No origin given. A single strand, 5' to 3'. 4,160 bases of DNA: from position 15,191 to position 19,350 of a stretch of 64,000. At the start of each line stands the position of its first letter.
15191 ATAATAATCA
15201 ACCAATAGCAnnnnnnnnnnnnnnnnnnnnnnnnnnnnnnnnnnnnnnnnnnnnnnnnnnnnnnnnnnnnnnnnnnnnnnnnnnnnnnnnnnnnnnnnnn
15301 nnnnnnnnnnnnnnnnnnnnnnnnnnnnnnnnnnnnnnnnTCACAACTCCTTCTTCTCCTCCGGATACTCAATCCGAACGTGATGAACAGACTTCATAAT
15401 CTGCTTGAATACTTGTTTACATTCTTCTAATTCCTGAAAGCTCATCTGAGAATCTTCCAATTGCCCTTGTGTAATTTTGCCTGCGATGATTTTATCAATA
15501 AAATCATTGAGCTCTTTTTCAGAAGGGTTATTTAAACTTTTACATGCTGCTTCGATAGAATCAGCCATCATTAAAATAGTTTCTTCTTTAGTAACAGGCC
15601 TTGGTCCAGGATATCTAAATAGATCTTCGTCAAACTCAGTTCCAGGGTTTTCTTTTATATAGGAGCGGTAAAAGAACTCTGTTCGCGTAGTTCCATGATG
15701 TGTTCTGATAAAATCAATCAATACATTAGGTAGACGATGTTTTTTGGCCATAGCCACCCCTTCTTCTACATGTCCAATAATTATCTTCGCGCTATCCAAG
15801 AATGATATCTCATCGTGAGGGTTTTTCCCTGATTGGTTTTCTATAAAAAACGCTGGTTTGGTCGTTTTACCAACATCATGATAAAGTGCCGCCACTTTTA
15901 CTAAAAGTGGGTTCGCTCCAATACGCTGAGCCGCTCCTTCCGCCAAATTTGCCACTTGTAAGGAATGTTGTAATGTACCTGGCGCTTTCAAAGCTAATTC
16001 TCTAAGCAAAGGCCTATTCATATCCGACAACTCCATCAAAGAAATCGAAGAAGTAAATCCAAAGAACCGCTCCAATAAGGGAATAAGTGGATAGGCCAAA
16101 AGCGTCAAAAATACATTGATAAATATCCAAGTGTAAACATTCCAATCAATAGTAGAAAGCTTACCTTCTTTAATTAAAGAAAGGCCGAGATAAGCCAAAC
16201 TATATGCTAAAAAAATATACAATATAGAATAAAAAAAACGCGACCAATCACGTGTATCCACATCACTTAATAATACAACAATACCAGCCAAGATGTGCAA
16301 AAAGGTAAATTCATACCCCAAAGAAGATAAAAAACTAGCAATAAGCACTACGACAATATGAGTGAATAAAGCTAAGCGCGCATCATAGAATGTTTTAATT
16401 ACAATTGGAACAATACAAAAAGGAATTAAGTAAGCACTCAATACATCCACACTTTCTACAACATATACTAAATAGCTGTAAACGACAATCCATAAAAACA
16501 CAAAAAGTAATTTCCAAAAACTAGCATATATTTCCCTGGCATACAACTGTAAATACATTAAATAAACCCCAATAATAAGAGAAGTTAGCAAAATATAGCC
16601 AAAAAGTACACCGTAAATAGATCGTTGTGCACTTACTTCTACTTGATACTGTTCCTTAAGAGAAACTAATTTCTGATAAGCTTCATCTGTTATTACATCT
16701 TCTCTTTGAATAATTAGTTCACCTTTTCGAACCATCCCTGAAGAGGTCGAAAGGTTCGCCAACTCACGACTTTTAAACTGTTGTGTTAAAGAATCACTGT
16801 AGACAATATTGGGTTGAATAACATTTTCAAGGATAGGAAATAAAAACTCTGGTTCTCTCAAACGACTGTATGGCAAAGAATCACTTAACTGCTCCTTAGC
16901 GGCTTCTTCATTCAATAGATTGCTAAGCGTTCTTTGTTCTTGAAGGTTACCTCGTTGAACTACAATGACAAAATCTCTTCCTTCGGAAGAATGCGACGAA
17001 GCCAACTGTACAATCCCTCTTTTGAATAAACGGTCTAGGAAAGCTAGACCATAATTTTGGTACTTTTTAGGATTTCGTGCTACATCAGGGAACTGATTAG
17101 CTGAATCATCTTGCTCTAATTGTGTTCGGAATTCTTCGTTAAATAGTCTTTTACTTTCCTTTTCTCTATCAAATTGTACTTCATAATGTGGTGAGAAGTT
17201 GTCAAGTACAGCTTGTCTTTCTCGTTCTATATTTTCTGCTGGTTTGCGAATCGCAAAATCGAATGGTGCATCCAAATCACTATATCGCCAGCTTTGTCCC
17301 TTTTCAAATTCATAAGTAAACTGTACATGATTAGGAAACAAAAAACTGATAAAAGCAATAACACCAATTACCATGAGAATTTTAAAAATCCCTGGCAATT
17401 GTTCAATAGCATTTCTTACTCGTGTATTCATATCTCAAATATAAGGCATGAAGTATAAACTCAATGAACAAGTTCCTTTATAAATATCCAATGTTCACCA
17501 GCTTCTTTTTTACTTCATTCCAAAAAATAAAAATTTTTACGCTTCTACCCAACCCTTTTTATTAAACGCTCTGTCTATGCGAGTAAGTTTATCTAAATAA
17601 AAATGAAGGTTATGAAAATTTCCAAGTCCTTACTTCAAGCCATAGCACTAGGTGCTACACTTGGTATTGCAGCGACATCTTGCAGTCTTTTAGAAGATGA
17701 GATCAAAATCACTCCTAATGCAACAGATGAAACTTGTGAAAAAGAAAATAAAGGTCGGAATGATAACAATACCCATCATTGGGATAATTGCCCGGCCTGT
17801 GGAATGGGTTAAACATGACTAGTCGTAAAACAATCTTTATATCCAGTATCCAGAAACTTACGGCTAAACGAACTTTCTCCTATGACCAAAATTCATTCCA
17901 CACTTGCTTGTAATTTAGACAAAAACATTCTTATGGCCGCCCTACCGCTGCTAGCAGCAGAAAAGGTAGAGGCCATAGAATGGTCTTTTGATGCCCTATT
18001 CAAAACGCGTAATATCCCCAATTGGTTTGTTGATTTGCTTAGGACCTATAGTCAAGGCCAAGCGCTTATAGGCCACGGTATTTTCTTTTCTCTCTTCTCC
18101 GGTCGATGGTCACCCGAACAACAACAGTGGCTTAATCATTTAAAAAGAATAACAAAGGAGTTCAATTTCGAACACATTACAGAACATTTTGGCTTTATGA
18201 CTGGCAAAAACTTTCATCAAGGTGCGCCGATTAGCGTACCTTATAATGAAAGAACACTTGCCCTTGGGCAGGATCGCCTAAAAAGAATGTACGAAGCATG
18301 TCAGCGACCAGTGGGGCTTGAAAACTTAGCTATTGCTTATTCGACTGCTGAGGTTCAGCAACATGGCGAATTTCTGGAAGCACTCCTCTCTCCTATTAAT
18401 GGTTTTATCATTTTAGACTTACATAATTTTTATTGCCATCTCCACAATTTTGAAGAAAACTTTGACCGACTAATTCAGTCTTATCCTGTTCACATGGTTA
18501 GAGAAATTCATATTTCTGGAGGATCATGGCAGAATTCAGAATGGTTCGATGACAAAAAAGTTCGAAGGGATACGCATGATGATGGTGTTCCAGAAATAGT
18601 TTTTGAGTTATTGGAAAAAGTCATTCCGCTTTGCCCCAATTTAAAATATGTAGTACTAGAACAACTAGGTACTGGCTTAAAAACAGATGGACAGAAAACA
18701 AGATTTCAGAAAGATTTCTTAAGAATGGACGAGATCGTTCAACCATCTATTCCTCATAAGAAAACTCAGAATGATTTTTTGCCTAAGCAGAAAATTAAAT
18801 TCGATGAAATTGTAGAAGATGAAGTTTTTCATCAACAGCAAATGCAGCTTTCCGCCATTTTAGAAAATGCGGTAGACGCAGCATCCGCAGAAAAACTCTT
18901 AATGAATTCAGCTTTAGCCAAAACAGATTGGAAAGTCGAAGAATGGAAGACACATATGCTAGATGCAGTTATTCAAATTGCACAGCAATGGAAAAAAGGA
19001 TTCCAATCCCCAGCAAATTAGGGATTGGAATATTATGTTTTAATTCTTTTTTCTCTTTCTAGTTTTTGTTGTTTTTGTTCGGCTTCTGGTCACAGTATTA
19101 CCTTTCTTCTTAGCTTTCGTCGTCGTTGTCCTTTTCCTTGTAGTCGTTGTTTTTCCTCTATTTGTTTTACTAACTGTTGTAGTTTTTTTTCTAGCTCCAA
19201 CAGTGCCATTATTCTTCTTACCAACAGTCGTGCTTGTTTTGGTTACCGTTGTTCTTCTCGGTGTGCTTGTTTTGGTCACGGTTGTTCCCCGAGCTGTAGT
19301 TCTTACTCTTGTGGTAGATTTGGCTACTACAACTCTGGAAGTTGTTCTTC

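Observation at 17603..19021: Minimal two-gene MNIO (DUF692) RiPP locus with a ChrA-like CPACGMG precursor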

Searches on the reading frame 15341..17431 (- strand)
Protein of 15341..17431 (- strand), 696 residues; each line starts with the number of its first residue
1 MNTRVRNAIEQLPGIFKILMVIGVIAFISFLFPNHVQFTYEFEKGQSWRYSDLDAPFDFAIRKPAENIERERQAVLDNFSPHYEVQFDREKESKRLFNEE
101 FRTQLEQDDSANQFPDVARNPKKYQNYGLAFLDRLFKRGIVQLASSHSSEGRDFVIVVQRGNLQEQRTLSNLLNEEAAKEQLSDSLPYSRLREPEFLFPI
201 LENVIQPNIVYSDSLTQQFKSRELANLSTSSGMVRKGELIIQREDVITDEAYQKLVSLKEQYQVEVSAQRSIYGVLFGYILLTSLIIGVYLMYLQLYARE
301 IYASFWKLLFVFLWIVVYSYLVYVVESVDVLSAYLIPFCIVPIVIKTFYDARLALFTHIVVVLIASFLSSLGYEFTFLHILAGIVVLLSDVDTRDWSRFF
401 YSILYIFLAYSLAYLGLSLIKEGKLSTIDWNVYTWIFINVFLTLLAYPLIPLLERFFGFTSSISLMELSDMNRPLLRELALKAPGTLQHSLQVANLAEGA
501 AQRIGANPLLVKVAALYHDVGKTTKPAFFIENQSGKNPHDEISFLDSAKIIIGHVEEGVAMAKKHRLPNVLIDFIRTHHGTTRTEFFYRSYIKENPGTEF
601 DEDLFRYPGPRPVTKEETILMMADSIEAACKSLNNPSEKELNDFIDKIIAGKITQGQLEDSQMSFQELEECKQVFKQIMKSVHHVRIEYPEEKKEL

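Call 3: search_protein_families(library=pfam, proteins=[window:15341-17431:-], max_evalue=0.1)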
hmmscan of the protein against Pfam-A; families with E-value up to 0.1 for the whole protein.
window:15341-17431:- (696 aa): 6 families
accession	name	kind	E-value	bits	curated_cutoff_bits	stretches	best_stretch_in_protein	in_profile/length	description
PF07698.17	7TM-7TMR_HD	-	1.1e-24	87.8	29.4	1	275-461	3-190/190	7TM receptor with intracellular HD hydrolase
PF01966.28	HD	-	1.5e-19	70.8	22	1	486-628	1-115/116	HD domain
PF07697.16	7TMR-HDED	-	4.5e-15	56.7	27.6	1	52-258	9-220/224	7TM-HD extracellular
PF08668.18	HDOD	-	0.00088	19.2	22.9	1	479-579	88-194/196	HDOD domain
PF18019.7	Cas3_HD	-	0.022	15.2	23.1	1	509-586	55-136/207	Cas3, HD domain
PF19903.4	DUF6376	-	0.075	13.8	27.3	0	622-679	58-114/116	Family of unknown function (DUF6376)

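Call 4: search_protein_families(library=ncbifam, proteins=[window:15341-17431:-], max_evalue=0.1)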
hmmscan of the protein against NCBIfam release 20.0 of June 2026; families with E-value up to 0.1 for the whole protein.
window:15341-17431:- (696 aa): 15 families
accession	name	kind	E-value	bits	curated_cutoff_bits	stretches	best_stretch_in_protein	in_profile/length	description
TIGR00277.1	HDIG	domain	2.1e-23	82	27.6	1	484-580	3-83/84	HDIG domain-containing metalloprotein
NF009347.0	PRK12705.1-4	equivalog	1.9e-08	33.4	579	1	486-593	285-370/473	hypothetical protein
TIGR01596.1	cas3_HD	equivalog_domain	7.7e-08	32.6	43.45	1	488-624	3-114/178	CRISPR-associated endonuclease Cas3''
TIGR03319.1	RNase_Y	equivalog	2.6e-07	29.5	454.35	1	487-524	331-368/514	ribonuclease Y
NF009344.0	PRK12705.1-1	equivalog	1.2e-05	24.2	831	1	486-523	388-425/572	hypothetical protein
NF002829.0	PRK03007.1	equivalog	0.0001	21.4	385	1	487-522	68-103/425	deoxyguanosinetriphosphate triphosphohydrolase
NF000997.0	PRK00106.1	equivalog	0.00045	18.9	937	0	486-523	351-388/535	ribonuclease Y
NF045665.1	NTPtran_DVU1551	equivalog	0.0025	16.9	315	1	475-560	207-293/359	DVU_1551 family NTP transferase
TIGR00488.1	TIGR00488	equivalog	0.0034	17.3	70.15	1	486-524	9-47/173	bis(5'-nucleosyl)-tetraphosphatase (symmetrical) YqeK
NF009345.0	PRK12705.1-2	equivalog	0.0052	15.4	904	1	486-524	325-363/509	hypothetical protein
NF002326.0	PRK01286.1-1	equivalog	0.0068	15.8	390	1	487-523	70-106/379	deoxyguanosinetriphosphate triphosphohydrolase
NF005519.0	PRK07152.1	equivalog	0.0073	15.3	315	1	486-525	197-236/361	nicotinate-nucleotide adenylyltransferase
TIGR02621.3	cas3_GSU0051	exception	0.041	12.6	400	0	488-524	673-712/854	type I-G CRISPR-associated helicase/endonuclease Cas3g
TIGR01353.1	dGTP_triPase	subfamily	0.062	12.8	152.35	0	487-522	40-86/389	dGTP triphosphohydrolase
NF049941.1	HyMthAminphonOxyTmpB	equivalog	0.063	13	300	0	488-540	32-80/188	(R)-1-hydroxy-2-trimethylaminoethylphosphonate oxygenase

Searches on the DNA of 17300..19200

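Call 58: search_rna_families(source=window, start=17300, end=19200, threshold=evalue, max_evalue=1)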
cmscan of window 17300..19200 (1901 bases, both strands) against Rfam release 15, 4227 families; matches with E-value up to 1: 3.
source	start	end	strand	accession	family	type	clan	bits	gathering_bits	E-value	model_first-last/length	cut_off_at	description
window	18930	19124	+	RF02188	ST7-OT4_2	Gene; lncRNA;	-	20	55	0.9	1-172/172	no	ST7 overlapping transcript 4 conserved region 2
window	18984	19078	-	RF01675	CrcZ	Gene; sRNA;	-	17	95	0.066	1-398/398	no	Pseudomonas sRNA CrcZ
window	18734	18897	+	RF00470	Toga_5_CRE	Cis-reg;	-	14.7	120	0.3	1-268/268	no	Togavirus 5' plus strand cis-regulatory element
